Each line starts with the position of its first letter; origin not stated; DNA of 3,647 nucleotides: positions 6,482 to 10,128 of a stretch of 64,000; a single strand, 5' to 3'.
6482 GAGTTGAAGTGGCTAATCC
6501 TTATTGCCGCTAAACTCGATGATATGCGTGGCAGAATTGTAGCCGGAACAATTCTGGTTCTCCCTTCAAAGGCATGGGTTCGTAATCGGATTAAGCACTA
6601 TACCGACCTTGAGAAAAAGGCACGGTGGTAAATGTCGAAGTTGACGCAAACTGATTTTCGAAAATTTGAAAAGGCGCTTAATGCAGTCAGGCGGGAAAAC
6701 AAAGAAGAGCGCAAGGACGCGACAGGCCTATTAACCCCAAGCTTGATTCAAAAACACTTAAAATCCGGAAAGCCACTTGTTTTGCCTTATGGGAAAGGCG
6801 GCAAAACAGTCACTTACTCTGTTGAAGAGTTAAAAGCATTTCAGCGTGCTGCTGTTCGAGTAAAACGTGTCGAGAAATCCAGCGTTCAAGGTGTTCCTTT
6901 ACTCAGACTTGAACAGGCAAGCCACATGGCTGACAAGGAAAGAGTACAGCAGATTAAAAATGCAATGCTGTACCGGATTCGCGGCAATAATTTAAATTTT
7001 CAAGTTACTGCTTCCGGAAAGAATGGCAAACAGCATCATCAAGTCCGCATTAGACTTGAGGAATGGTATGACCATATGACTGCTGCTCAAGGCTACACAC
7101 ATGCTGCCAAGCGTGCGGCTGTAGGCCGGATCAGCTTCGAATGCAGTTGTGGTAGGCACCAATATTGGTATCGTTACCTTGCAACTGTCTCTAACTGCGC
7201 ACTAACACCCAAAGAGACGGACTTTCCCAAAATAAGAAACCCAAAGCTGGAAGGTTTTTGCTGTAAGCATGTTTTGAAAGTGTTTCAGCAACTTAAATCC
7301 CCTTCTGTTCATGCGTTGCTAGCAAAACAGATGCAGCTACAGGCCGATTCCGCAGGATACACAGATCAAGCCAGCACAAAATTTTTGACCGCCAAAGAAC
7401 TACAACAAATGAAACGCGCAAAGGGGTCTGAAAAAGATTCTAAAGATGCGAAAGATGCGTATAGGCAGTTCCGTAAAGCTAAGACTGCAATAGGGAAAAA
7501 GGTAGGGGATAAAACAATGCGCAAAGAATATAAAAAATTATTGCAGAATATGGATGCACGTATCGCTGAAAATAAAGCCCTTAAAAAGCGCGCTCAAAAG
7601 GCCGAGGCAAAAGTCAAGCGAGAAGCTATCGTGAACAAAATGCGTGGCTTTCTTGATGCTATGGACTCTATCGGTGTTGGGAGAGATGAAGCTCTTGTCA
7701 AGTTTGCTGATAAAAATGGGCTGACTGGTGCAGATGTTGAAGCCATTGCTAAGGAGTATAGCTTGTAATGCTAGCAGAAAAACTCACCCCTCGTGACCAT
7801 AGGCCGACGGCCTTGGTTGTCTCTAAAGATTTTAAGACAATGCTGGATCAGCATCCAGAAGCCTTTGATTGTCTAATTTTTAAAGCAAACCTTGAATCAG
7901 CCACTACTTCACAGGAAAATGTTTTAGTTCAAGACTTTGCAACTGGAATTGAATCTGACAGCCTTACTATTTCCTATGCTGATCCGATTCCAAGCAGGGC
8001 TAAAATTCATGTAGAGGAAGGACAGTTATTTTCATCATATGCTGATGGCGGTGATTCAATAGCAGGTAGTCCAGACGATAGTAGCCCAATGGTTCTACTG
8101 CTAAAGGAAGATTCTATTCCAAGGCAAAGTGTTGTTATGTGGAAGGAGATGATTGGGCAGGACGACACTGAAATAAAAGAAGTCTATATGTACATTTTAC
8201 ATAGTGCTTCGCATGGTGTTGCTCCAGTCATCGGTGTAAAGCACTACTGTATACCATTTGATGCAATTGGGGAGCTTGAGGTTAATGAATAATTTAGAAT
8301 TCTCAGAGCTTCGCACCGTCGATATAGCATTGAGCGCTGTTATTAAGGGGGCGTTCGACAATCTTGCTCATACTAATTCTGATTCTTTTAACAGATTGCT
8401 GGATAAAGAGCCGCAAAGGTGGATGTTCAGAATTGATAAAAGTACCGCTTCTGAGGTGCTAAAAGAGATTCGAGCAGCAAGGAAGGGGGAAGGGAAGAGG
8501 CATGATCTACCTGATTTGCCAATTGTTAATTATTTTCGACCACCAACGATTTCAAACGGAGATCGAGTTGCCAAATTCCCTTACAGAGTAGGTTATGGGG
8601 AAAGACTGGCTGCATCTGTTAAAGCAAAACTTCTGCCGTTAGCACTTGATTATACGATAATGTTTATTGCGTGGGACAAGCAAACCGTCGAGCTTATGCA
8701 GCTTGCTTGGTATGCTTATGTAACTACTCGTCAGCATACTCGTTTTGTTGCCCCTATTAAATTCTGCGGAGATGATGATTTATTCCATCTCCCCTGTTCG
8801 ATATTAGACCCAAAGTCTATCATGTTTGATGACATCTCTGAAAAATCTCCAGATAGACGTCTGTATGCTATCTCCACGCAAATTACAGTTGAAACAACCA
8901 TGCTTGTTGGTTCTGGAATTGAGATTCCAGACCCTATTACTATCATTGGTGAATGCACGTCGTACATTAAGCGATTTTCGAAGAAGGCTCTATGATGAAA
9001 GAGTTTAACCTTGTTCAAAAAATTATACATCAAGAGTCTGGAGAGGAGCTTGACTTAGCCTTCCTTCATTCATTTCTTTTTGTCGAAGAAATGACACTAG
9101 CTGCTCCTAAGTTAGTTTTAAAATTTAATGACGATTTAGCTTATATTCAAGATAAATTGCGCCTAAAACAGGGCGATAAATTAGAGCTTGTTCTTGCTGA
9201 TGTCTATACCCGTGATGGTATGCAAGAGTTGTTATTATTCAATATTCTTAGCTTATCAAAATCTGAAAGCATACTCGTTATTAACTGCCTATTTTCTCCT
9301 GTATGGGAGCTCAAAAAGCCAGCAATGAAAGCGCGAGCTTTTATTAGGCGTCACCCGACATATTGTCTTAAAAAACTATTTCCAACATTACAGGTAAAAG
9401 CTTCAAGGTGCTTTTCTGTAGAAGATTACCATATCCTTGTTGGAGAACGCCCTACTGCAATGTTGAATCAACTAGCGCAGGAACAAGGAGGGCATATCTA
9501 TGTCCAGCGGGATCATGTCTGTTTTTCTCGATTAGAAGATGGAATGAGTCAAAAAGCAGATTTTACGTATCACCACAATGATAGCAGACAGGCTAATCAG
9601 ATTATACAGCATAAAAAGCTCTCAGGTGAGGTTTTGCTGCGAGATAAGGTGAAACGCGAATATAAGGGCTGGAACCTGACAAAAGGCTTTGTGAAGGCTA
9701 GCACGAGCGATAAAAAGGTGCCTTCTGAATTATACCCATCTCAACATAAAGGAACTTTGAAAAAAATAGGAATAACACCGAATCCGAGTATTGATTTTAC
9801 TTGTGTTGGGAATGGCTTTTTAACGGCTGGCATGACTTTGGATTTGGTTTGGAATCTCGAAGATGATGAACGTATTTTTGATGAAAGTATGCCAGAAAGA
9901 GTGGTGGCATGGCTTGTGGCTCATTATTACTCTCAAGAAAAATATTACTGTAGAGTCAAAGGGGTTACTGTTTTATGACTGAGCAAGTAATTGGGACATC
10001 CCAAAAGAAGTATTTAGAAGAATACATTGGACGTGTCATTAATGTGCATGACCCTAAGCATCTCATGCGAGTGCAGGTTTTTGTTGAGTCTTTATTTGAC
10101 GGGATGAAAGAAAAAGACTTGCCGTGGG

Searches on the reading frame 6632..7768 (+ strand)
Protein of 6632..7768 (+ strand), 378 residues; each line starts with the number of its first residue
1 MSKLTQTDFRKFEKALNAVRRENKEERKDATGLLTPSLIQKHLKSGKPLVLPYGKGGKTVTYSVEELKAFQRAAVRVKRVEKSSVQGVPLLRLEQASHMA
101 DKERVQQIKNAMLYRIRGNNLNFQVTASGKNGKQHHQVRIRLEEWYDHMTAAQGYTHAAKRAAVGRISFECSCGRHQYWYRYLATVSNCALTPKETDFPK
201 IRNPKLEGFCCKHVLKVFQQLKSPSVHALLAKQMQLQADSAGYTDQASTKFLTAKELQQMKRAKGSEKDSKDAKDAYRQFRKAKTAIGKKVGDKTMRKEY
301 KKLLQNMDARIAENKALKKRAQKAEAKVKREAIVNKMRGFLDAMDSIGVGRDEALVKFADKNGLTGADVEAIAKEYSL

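Call 55: search_protein_families(library=phrogs, proteins=[window:6632-7768:+], max_evalue=0.00001)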
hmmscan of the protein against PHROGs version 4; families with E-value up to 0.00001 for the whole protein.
window:6632-7768:+ (378 aa): 2 families
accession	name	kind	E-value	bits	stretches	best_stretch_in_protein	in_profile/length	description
phrog_1722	-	tail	6.6e-76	257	1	8-360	19-395/410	tail protein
phrog_4315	-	unknown function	6.5e-42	145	1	14-323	38-355/370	-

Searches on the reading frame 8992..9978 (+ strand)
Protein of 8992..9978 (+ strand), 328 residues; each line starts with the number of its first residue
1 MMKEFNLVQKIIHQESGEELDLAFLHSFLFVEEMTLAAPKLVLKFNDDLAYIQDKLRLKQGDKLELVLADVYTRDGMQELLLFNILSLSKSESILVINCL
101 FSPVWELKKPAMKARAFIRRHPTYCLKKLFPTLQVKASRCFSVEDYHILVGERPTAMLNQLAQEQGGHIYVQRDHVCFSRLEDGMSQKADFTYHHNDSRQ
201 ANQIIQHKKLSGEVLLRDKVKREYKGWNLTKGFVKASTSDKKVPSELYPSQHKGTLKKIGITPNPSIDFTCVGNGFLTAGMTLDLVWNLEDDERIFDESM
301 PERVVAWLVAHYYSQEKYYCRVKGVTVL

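Call 55: search_protein_families(library=phrogs, proteins=[window:8992-9978:+], max_evalue=0.00001)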
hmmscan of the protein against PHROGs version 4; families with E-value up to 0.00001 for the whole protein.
window:8992-9978:+ (328 aa): 1 family
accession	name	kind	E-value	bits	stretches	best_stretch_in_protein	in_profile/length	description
phrog_1390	-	tail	5.5e-52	178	1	7-324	8-324/328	tail protein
